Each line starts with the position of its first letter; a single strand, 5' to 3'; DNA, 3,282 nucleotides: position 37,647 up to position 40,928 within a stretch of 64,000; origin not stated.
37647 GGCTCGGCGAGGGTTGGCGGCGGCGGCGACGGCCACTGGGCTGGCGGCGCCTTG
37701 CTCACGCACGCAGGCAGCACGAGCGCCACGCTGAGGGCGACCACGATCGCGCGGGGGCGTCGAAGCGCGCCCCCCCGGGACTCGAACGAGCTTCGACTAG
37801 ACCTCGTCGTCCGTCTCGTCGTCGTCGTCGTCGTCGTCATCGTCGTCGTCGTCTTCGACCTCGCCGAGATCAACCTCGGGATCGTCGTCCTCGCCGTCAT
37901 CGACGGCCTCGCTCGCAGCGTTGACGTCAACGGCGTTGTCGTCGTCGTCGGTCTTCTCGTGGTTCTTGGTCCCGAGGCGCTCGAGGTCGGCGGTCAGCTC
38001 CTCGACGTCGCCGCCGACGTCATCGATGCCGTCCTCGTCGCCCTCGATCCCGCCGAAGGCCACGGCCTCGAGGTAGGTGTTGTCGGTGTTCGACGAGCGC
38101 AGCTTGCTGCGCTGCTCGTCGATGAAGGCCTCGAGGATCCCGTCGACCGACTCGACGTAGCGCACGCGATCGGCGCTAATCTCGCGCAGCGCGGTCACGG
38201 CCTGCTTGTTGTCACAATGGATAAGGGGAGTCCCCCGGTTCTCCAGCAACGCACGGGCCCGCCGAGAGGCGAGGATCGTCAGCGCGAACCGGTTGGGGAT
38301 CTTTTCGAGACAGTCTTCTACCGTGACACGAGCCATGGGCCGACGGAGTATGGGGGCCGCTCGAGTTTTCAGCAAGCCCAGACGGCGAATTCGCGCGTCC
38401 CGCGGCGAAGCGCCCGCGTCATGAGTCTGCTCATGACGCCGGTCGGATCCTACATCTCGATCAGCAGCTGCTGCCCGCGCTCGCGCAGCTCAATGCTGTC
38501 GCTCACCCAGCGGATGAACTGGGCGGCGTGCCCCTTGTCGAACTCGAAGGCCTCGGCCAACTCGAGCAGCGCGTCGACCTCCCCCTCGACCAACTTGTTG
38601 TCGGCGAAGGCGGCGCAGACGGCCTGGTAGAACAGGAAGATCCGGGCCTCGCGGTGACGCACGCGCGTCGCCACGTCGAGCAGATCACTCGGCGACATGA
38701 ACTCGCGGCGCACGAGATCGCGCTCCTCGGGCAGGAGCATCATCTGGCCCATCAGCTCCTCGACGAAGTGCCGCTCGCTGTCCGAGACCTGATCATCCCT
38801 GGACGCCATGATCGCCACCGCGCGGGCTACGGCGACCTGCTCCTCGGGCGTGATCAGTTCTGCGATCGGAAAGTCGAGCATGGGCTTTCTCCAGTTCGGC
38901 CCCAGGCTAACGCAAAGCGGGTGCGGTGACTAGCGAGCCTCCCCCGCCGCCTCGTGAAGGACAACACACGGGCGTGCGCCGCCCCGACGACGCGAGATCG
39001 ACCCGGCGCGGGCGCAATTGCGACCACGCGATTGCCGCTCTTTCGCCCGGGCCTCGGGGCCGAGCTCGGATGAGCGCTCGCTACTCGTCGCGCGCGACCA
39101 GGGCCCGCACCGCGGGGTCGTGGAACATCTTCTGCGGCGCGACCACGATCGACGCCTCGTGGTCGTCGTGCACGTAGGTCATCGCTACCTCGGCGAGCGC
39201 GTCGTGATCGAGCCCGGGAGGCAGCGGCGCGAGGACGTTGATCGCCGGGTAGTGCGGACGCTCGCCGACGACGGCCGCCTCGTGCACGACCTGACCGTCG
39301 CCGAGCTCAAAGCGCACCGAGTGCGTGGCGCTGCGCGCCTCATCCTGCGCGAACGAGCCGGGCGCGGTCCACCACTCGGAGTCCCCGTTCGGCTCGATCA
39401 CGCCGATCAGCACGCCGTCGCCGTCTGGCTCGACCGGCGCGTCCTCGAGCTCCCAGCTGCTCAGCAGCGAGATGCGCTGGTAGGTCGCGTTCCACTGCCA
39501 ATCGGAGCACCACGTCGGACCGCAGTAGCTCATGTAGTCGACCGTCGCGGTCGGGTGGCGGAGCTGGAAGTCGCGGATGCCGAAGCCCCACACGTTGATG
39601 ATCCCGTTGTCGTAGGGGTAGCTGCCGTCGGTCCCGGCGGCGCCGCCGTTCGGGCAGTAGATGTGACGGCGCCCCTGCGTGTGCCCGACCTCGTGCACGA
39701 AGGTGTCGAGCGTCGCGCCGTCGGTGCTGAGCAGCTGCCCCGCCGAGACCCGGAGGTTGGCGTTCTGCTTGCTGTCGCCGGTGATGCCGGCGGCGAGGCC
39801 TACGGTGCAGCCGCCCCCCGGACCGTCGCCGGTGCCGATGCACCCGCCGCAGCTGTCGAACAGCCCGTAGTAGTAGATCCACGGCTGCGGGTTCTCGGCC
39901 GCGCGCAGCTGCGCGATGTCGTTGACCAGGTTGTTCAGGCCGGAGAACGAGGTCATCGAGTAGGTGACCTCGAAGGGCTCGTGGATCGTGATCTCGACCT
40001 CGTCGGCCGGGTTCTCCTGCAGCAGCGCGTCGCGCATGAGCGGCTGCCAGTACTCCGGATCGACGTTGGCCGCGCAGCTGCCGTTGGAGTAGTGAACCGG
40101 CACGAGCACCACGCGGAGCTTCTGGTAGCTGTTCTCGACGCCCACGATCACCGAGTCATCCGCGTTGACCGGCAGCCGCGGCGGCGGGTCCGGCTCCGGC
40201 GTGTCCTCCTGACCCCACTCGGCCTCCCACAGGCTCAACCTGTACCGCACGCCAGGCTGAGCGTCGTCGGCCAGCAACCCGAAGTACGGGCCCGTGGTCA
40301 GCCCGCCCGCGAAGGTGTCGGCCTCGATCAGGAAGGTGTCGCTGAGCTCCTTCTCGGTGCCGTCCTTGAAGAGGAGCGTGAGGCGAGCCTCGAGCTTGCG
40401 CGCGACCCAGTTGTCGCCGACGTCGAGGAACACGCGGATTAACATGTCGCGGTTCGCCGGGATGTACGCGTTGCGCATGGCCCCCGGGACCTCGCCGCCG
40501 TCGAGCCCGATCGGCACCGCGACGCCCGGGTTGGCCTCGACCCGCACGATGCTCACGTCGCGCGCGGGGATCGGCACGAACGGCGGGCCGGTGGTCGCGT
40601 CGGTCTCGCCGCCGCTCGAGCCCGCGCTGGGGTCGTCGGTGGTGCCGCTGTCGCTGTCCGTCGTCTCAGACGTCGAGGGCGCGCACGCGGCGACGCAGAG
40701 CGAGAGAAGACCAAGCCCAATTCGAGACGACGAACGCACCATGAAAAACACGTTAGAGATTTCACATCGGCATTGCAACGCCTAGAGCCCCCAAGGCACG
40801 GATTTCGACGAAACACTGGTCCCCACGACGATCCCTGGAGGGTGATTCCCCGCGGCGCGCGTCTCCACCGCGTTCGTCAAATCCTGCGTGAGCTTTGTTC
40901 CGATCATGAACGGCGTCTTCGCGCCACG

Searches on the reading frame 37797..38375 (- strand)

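Call 71: search_protein_families(library=pfam, proteins=[window:37797-38375:-], max_evalue=0.0001)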
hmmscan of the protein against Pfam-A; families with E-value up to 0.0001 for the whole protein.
window:37797-38375:- (192 aa): 1 family
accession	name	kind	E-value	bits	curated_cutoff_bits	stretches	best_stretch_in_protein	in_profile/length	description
PF01192.27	RNA_pol_Rpb6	-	3.4e-14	53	26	1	21-73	1-53/53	RNA polymerase Rpb6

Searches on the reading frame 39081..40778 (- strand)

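Call 9: search_protein_families(library=pfam, proteins=[window:39081-40778:-], max_evalue=0.01)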
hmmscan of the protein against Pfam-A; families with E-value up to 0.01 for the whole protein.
window:39081-40778:- (565 aa): 3 families
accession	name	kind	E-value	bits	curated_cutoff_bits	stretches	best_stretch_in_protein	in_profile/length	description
PF10462.15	Peptidase_M66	-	0.00057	19.4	20.6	1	353-402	189-237/306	Peptidase M66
PF13582.12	Reprolysin_3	-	0.0012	19.9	22.4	1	326-372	78-122/123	Metallo-peptidase family M12B Reprolysin-like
PF13688.12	Reprolysin_5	-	0.0016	19.1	27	1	310-372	103-157/196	Metallo-peptidase family M12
